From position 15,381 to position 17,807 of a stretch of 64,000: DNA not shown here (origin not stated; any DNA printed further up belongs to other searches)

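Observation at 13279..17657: NHL/TPR membrane protein + Yip1 protein + 708-aa secreted protein co-transcribed between two ATPase-less sugar importers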

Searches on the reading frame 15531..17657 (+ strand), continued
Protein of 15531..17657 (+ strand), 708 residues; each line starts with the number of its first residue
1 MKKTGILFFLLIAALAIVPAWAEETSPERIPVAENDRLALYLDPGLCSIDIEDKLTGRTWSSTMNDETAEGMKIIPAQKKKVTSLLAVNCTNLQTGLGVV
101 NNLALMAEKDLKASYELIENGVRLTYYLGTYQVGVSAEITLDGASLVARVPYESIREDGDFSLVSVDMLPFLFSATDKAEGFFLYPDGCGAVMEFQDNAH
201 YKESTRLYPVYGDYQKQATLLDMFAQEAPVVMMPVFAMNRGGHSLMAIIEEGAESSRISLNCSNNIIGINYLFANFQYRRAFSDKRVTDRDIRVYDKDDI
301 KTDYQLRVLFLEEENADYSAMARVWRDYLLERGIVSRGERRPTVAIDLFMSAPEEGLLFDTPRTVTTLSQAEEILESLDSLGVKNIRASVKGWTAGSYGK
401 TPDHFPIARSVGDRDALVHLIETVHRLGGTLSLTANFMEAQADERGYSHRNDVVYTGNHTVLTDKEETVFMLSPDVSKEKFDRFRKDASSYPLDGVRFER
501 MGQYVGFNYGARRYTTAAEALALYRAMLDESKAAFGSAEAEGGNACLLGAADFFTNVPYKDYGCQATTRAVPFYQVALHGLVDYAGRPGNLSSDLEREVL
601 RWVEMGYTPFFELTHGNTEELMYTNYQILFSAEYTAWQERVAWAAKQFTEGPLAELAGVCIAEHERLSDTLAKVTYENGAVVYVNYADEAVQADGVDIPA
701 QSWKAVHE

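Call 59: find_encoding_contigs(protein=P0221, flank=10000, max_places=2)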
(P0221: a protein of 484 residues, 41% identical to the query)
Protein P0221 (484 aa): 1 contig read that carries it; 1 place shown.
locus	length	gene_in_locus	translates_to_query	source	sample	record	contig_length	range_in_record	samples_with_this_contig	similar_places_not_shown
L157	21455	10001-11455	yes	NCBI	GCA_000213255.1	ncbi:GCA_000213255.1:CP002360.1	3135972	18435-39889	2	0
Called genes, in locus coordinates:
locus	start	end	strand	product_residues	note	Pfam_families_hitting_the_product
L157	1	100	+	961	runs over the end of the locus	PF01074:Glyco_hydro_38N, PF09261:Alpha-mann_mid, PF07748:Glyco_hydro_38C, PF17677:Glyco_hydro38C2 (weak)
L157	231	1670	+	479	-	PF01547:SBP_bac_1, PF13416:SBP_bac_8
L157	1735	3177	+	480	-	PF01547:SBP_bac_1, PF13416:SBP_bac_8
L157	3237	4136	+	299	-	PF00528:BPD_transp_1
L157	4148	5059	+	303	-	PF00528:BPD_transp_1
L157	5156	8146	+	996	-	PF01547:SBP_bac_1, PF13416:SBP_bac_8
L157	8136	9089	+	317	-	PF00528:BPD_transp_1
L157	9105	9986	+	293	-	PF00528:BPD_transp_1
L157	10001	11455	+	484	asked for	PF01436:NHL (faint), PF08450:SGL (faint), PF13414:TPR_11 (weak)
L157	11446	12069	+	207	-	PF04893:Yip1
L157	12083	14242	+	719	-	PF18952:DUF5696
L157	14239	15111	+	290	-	PF00528:BPD_transp_1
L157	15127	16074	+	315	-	PF00528:BPD_transp_1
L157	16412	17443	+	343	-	PF01208:URO-D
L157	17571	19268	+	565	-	PF03200:Glyco_hydro_63 (faint), PF22422:MGH1-like_GH, PF01204:Trehalase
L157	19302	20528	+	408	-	-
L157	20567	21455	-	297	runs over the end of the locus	PF02311:AraC_binding, PF07883:Cupin_2, PF00165:HTH_AraC, PF12833:HTH_18, PF00165:HTH_AraC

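Call 63: predict_structure(alignment_id=A2)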
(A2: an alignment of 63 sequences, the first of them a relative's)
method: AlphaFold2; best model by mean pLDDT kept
length: 711 residues; sequences in the alignment: 63
mean_pLDDT: 86.4   pTM: 0.75
mean pLDDT of the five models: 86.4, 86.3, 85.6, 84.8, 84.7
residues with pLDDT >= 90: 382; 70-90: 259; 50-70: 56; < 50: 14
segments of 3 or more residues with pLDDT < 50: 22-27, 269-274
pLDDT, mean of each block of 10 residues (from residue 1): 65 67 53 87 92 79 89 94 94 92 93 94 93 93 92 81 90 86 89 74 63 70 67 90 84 85 68 53 62 81 89 93 92 92 88 93 94 94 94 93 94 90 92 92 87 91 93 94 94 89 87 92 89 87 94 89 83 89 92 84 91 94 90 83 90 91 89 92 90 91 89 79
secondary structure, 60 per line:
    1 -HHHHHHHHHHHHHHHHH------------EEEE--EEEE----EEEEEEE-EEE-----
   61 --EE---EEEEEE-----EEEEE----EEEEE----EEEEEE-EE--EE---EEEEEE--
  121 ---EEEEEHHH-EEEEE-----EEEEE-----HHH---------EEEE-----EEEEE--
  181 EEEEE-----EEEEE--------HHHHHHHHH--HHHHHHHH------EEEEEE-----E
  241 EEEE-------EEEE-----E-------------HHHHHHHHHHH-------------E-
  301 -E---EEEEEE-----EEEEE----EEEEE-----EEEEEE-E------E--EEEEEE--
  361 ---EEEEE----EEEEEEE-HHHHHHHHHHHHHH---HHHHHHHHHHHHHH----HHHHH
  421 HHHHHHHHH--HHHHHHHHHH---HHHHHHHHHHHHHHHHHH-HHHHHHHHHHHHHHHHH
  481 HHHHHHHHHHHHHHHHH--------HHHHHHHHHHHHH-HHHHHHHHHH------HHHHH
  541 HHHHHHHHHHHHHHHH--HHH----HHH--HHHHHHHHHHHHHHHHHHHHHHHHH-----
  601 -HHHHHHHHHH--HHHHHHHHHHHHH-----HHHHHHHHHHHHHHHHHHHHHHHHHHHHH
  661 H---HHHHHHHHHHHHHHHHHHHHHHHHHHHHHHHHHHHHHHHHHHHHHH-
elements in order (helices of 4 or more, strands of 3 or more residues): H2-18 E31-34 E37-40 E45-51 E53-55 E68-73 E79-83 E88-92 E97-102 E113-118 E124-128 E133-137 E143-147 E165-168 E174-178 E181-185 E191-195 H204-212 H215-222 E229-234 E240-244 E252-255 H275-285 E306-311 E317-321 E326-330 E336-341 E353-358 E364-368 E373-379 H381-394 H398-411 H416-429 H432-441 H445-462 H464-497 H506-518 H520-529 H536-556 H571-595 H602-611 H614-626 H632-661 H665-710
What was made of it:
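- On TPR: Paired helices at 381-462 in the homologue model fit about 2-3 repeats (call 63).
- The AF2 model of the fusion places propeller, TPR, TM helix and Yip1 bundle in one chain (pLDDT 86, pTM 0.75; call 63).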

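Call 66: fold_search(model_id=the predicted structure, library=pdb)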
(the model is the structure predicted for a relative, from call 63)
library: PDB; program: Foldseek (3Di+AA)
matches with E <= 10: 1461; with E <= 0.001: 208
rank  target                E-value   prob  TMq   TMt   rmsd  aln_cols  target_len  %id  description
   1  6fpt_B                1.1e-16  1.00  0.32  0.57   6.4       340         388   19  Crystal structure of Danio rerio Lin41 filamin-NHL domains (released 2018-05-09)
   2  8j72_B                2.1e-16  1.00  0.33  0.79   5.7       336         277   19  Crystal structure of mammalian Trim71 in complex with lncRNA Trincr1 (released 2024-03-06)
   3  6xg7                  5.3e-16  1.00  0.33  0.78   5.2       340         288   18  1.3 A Resolution Structure of the of the NHL Repeat Region of D. melanogaster Thin (released 2020-12-16)
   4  9jur                  7.8e-16  1.00  0.32  0.76   6.5       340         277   19  Crystal Structure of NHL domain of human E3 ubiquitin-protein ligase TRIM71 (released 2025-04-30)
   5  8j72_A                9.9e-16  1.00  0.32  0.77   6.4       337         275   19  Crystal structure of mammalian Trim71 in complex with lncRNA Trincr1 (released 2024-03-06)
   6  6fq3_A                1.1e-15  1.00  0.33  0.58   7.4       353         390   18  Crystal structure of Danio rerio Lin41 filamin-NHL domains in complex with lin-29A 5'UTR 13mer RNA (released 2018-05-09)
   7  6d69                  1.4e-15  1.00  0.34  0.78   5.2       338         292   19  Crystal Structure of the NHL Repeat Region of D. melanogaster Thin (released 2019-04-24)
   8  7qrx_A                1.4e-15  1.00  0.33  0.78   6.0       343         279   19  Crystal structure of NHL domain of TRIM71 (released 2022-05-04)
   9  6fpt_A                3.3e-15  1.00  0.32  0.57   6.4       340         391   19  Crystal structure of Danio rerio Lin41 filamin-NHL domains (released 2018-05-09)
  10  7qrv_B                2.8e-14  1.00  0.34  0.81   4.3       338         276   17  Crystal structure of NHL domain of TRIM2 (full C-terminal) (released 2022-05-04)
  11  7qrv_A                6.8e-14  1.00  0.32  0.77   5.5       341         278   17  Crystal structure of NHL domain of TRIM2 (full C-terminal) (released 2022-05-04)
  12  7b2r_A                1.3e-13  1.00  0.33  0.80   5.2       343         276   18  Crystal structure of NHL domain of TRIM2 (released 2021-01-13)
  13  9ifo_A                1.3e-13  1.00  0.33  0.18   9.1       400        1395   18  Structure of Teneurin-Like Protein (TLP) (released 2026-03-11)
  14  6rek                  2.2e-13  1.00  0.30  0.77   5.6       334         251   20  Crystal structure of Pizza6-SH with Cu2+ (released 2019-07-31)
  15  7qrv_D                2.3e-13  1.00  0.34  0.80   5.0       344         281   18  Crystal structure of NHL domain of TRIM2 (full C-terminal) (released 2022-05-04)
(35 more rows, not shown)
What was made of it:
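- On NHL-repeat beta-propeller (PF01436): Foldseek matches TRIM71, TRIM2 and Brat NHL domains with TM to target 0.76-0.81 (calls 63, 66).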

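Call 67: find_encoding_contigs(protein=P0191, flank=10000, max_places=1)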
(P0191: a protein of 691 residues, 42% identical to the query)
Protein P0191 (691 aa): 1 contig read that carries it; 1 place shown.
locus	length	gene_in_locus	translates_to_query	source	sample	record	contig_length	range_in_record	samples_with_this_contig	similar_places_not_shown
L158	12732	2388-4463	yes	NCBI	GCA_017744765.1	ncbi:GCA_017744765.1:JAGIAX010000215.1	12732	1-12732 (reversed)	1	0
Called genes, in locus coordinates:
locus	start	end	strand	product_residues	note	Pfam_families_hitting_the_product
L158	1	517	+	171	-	?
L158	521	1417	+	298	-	PF00528:BPD_transp_1 (faint)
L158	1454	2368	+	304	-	PF00528:BPD_transp_1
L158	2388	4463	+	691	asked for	PF01436:NHL (faint), PF25021:TEN_NHL (faint), PF13414:TPR_11 (faint), PF04893:Yip1 (weak)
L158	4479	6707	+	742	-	PF18952:DUF5696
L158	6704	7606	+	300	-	PF00528:BPD_transp_1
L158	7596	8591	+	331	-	PF00528:BPD_transp_1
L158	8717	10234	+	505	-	PF01547:SBP_bac_1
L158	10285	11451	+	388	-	PF01408:GFO_IDH_MocA, PF22725:GFO_IDH_MocA_C3, PF02894:GFO_IDH_MocA_C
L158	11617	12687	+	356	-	PF14486:DUF4432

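Call 68: find_encoding_contigs(protein=P0199, flank=10000, max_places=1)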
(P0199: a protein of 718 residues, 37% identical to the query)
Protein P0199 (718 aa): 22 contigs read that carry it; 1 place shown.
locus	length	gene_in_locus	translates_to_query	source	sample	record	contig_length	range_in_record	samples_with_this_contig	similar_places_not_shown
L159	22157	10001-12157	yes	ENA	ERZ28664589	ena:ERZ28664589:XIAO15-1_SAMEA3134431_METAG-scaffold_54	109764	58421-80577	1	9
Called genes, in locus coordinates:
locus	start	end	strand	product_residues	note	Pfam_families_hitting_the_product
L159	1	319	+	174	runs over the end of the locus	-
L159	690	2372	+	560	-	PF00657:Lipase_GDSL (faint), PF13472:Lipase_GDSL_2 (weak)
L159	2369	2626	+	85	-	-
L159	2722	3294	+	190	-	PF00293:NUDIX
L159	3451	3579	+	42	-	PF01381:HTH_3 (weak)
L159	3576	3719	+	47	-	-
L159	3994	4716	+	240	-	PF04854:DUF624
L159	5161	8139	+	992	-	PF01547:SBP_bac_1, PF13416:SBP_bac_8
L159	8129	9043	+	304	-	PF00528:BPD_transp_1 (weak)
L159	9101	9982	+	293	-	PF00528:BPD_transp_1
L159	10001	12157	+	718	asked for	PF25021:TEN_NHL (faint), PF01436:NHL (faint), PF08450:SGL (weak)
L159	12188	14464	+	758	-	PF18952:DUF5696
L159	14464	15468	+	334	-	PF00528:BPD_transp_1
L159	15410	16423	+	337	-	PF00528:BPD_transp_1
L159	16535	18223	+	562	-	PF01547:SBP_bac_1, PF13416:SBP_bac_8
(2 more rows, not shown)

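Call 69: find_encoding_contigs(protein=P0219, flank=10000, max_places=1)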
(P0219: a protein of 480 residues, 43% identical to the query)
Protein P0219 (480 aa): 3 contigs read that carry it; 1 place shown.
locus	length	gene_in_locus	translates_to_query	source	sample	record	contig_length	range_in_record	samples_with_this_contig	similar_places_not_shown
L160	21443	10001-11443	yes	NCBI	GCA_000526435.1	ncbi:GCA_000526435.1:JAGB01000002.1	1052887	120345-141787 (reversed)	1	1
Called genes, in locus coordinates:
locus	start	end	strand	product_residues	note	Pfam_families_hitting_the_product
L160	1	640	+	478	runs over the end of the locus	PF00342:PGI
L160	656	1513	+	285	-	PF01937:ARMT1-like_dom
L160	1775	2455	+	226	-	PF02965:Met_synt_B12 (weak)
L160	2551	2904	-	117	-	PF12844:HTH_19, PF13560:HTH_31 (weak), PF01381:HTH_3, PF13443:HTH_26 (weak)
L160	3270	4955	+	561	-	PF01547:SBP_bac_1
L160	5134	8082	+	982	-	PF01547:SBP_bac_1, PF13416:SBP_bac_8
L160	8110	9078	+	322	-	PF00528:BPD_transp_1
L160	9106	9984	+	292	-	PF00528:BPD_transp_1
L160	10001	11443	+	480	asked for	PF25021:TEN_NHL (faint), PF08450:SGL (weak), PF01436:NHL, PF07719:TPR_2 (faint), PF13414:TPR_11 (weak), PF14559:TPR_19 (weak)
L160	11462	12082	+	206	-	PF04893:Yip1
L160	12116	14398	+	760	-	PF18952:DUF5696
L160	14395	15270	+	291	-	PF00528:BPD_transp_1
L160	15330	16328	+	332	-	PF00528:BPD_transp_1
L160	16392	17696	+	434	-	PF00884:Sulfatase, PF01663:Phosphodiest (faint), PF16347:SGSH_C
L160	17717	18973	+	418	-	PF04055:Radical_SAM, PF13186:SPASM, PF02810:SEC-C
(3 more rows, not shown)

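Call 71: search_protein_representatives(protein=window:15531-17654:+)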
Query: 708 residues. Proteins with E-value up to 0.001 (for the whole library): 4251; up to 1e-10: 3458; up to 1e-30: 1783. The best 150 are listed.
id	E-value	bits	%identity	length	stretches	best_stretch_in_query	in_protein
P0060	2.9e-263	891.7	57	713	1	6-704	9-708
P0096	6.7e-235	798.0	54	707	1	1-704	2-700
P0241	1.8e-157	542.1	40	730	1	33-706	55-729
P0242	2.9e-151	521.6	43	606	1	116-701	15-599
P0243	2.3e-148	512.0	39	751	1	32-701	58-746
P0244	2.7e-141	488.6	38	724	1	28-706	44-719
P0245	1.9e-133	462.7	99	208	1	501-708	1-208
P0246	8.6e-130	450.6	35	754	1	32-695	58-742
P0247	3.7e-125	435.3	36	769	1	32-706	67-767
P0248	1.3e-124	433.5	51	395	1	302-695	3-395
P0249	1.7e-110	386.9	34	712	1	30-703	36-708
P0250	1.2e-106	374.1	31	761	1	31-702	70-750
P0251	1.8e-99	350.4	33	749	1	32-695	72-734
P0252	4.7e-95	335.8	31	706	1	10-707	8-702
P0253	2.8e-93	330.0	31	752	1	48-704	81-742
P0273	1.4e-87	311.2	29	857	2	163-702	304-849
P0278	3.9e-86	306.4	33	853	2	161-689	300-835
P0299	7.9e-82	292.1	31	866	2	154-697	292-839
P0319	2.3e-79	284.0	29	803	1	30-705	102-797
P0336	1.4e-77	278.1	31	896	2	161-703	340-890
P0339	6.0e-77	276.0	30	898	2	162-705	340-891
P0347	1.2e-75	271.7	29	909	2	141-704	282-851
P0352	3.1e-75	270.4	30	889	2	163-701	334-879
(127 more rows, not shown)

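Call 75: search_protein_families(library=pfam, proteins=[P0273, P0278, P0299, P0336, P0339, P0347, P0352, P0319], max_evalue=0.001)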
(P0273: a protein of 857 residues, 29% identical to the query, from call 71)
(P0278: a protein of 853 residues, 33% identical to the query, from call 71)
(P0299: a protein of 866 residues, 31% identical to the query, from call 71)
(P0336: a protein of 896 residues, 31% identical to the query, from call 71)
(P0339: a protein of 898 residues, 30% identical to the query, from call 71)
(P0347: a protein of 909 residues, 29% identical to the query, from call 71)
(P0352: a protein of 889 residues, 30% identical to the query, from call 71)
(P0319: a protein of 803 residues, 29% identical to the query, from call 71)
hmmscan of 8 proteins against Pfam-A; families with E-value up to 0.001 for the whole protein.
P0273 (857 aa): 1 family
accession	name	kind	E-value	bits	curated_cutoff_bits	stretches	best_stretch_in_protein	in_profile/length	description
PF18952.6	DUF5696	-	3e-166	555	25.6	1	306-850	54-612/612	Family of unknown function (DUF5696)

P0278 (853 aa): 1 family
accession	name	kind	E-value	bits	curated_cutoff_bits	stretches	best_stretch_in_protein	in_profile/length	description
PF18952.6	DUF5696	-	2.2e-158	529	25.6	1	287-849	37-612/612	Family of unknown function (DUF5696)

P0299 (866 aa): 1 family
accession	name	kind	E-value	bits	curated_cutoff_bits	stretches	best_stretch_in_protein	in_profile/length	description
PF18952.6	DUF5696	-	3.3e-160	535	25.6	1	297-837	48-604/612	Family of unknown function (DUF5696)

P0336 (896 aa): 1 family
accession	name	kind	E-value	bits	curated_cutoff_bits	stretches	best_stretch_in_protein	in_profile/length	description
PF18952.6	DUF5696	-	1.1e-134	450.7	25.6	1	327-890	37-612/612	Family of unknown function (DUF5696)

P0339 (898 aa): 1 family
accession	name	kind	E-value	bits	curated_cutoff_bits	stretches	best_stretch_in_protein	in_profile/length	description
PF18952.6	DUF5696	-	1.1e-142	477.1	25.6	1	328-889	39-612/612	Family of unknown function (DUF5696)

P0347 (909 aa): 1 family
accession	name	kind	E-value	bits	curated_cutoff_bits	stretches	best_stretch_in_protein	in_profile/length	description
PF18952.6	DUF5696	-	8.7e-133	444.4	25.6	1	281-850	29-612/612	Family of unknown function (DUF5696)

P0352 (889 aa): 1 family
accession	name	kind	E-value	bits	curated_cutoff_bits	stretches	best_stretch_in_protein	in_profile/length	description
PF18952.6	DUF5696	-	4.9e-150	501.4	25.6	1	334-881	52-612/612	Family of unknown function (DUF5696)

P0319 (803 aa): 1 family
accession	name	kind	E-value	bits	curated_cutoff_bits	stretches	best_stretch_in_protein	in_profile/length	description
PF18952.6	DUF5696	-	1.5e-151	506.4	25.6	1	186-795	3-612/612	Family of unknown function (DUF5696)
